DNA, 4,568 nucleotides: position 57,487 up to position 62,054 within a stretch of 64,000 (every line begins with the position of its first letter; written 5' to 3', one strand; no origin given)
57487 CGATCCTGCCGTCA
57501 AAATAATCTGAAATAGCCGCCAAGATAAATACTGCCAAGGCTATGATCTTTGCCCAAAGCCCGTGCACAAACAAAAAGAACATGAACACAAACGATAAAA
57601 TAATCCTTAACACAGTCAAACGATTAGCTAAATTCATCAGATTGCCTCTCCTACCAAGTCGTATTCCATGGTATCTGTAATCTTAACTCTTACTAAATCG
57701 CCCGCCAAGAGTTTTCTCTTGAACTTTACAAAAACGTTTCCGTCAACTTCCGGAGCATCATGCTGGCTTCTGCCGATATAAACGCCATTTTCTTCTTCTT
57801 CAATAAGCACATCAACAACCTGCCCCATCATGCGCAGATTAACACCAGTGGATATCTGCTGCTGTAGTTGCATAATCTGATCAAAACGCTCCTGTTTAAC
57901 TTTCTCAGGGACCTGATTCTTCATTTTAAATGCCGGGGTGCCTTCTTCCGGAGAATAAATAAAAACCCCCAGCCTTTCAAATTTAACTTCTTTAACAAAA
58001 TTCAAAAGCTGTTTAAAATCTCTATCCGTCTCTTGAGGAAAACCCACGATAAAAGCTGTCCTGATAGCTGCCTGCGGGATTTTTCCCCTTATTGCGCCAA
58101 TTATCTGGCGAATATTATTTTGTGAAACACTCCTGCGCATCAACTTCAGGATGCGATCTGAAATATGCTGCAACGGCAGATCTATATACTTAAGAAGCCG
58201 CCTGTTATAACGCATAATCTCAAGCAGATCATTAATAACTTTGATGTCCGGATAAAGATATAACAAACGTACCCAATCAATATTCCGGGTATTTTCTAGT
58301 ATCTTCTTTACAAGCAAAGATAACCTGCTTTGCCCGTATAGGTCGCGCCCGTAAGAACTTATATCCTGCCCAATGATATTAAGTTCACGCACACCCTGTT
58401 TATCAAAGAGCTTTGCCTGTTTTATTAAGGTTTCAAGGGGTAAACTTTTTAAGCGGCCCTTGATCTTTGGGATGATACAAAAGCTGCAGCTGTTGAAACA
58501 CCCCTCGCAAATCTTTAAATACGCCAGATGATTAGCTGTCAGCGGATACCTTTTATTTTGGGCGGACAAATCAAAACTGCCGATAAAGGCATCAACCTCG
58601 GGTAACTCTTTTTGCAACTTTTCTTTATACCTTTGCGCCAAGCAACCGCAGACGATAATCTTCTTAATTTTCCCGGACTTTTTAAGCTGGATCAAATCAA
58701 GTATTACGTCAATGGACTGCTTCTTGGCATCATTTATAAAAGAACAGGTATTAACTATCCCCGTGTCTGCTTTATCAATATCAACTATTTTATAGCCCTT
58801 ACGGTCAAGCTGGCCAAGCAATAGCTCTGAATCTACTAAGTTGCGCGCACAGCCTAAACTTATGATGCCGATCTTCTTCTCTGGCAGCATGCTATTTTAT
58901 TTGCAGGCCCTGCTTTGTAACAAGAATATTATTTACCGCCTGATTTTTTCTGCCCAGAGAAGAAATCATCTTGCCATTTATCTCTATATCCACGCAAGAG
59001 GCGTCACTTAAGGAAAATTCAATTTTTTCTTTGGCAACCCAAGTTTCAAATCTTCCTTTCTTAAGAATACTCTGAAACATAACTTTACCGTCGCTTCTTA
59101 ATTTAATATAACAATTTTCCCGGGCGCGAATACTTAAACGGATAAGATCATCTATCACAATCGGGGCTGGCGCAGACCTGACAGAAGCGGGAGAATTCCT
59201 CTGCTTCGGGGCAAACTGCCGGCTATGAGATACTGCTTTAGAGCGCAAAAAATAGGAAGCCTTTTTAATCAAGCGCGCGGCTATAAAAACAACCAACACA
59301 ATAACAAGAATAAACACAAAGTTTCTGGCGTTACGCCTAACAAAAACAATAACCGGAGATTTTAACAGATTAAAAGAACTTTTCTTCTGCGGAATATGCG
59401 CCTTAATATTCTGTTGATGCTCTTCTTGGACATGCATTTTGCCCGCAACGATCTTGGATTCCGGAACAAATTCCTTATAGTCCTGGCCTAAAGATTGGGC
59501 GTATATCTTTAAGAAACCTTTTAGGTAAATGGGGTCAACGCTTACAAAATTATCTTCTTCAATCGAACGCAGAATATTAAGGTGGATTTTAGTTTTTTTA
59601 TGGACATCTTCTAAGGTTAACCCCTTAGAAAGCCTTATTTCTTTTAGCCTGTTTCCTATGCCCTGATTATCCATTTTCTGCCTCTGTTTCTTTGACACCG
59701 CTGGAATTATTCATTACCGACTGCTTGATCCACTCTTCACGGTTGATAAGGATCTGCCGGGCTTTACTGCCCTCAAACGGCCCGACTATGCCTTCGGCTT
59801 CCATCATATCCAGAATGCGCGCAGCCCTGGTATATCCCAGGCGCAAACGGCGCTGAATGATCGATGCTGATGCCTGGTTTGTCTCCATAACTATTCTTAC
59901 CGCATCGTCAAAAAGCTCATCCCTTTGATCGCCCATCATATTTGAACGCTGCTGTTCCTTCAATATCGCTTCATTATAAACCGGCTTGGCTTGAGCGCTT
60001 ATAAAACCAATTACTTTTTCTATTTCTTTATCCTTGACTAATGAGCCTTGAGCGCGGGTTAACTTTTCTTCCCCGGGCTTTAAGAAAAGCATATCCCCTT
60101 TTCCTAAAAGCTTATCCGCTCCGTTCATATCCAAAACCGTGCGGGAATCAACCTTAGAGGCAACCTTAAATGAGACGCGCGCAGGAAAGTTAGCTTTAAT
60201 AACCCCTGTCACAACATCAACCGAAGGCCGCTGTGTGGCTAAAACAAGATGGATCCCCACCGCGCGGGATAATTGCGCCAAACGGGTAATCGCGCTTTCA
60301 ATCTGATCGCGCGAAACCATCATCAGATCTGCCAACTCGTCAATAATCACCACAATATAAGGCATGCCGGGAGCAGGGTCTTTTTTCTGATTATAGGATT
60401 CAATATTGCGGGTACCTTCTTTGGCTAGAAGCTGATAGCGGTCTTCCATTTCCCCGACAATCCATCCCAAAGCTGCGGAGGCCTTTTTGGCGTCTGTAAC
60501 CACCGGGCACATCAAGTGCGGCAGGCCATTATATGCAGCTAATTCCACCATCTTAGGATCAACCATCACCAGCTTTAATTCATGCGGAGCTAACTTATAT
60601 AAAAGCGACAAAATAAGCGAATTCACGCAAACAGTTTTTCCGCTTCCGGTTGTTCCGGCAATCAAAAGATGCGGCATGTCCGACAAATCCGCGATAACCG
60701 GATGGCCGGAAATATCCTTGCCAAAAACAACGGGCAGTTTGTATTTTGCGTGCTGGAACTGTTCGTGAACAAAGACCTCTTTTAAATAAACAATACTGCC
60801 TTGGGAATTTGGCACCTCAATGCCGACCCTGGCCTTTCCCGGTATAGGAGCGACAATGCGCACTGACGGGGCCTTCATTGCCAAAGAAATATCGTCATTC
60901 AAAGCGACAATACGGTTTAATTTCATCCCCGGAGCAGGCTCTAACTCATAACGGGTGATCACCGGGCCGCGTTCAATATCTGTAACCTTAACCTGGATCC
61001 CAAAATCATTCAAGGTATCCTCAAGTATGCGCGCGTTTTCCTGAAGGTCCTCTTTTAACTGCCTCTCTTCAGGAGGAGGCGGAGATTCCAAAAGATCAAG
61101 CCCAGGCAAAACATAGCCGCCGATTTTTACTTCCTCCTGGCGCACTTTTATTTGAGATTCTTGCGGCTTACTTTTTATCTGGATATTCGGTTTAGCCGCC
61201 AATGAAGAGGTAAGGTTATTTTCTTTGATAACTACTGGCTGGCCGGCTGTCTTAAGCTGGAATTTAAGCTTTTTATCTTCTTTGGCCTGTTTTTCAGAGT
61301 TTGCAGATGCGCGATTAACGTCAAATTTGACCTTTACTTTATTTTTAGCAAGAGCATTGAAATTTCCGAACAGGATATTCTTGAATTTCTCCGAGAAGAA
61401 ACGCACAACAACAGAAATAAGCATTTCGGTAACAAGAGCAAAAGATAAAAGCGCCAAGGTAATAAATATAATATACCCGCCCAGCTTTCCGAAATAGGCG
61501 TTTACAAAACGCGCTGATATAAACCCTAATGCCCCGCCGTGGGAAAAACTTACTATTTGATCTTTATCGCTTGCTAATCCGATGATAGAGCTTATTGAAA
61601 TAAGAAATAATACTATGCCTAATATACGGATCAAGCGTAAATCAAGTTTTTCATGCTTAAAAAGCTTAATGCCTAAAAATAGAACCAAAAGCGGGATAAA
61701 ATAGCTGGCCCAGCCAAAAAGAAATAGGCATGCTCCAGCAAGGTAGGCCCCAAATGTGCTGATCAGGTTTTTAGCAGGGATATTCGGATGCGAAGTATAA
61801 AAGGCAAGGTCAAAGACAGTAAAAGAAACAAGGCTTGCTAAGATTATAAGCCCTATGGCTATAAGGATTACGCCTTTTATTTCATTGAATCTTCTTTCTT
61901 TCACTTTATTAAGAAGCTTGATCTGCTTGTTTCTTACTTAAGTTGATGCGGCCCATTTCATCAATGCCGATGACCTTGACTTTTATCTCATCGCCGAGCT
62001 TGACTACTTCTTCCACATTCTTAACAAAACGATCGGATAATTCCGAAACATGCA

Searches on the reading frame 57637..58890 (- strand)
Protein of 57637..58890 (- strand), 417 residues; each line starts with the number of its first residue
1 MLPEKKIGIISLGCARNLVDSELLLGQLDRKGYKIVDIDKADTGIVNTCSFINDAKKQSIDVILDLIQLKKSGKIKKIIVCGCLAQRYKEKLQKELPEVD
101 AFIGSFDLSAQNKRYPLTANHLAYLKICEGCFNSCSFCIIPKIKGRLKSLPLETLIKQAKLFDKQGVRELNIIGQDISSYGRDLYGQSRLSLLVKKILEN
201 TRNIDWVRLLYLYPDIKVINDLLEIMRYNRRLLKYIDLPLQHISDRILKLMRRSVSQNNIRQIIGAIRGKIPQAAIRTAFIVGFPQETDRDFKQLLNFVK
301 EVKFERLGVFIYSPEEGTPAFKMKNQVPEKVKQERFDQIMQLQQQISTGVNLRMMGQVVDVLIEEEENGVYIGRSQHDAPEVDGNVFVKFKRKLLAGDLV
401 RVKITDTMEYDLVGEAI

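Call 58: search_protein_families(library=pfam, proteins=[window:57637-58890:-], max_evalue=0.00001)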
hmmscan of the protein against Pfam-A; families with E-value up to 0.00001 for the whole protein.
window:57637-58890:- (417 aa): 3 families
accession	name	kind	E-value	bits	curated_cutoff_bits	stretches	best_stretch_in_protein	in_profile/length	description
PF00919.26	UPF0004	-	5.5e-26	90.9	27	1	6-104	1-98/98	Uncharacterized protein family UPF0004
PF18693.7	TRAM_2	-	9.1e-24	83.9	27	1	356-417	2-63/63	TRAM domain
PF04055.27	Radical_SAM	-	1.4e-19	71.3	29.5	1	127-299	3-166/166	Radical SAM superfamily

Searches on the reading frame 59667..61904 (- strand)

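Call 58: search_protein_families(library=pfam, proteins=[window:59667-61904:-], max_evalue=0.00001)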
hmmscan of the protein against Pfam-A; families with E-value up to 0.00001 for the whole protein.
window:59667-61904:- (745 aa): 4 families
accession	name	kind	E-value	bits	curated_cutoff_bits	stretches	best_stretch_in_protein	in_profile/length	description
PF01580.24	FtsK_SpoIIIE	-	5.6e-68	229.1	24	1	374-562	2-221/221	FtsK/SpoIIIE family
PF17854.6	FtsK_alpha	-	3.6e-34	117.4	22.9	1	266-366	1-101/101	FtsK alpha domain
PF13491.11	FtsK_4TM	-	4.8e-29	101.7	23.1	1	3-163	1-163/171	4TM region of DNA translocase FtsK/SpoIIIE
PF09397.16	FtsK_gamma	-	2.8e-28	97.8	30.6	1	660-720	2-62/63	Ftsk gamma domain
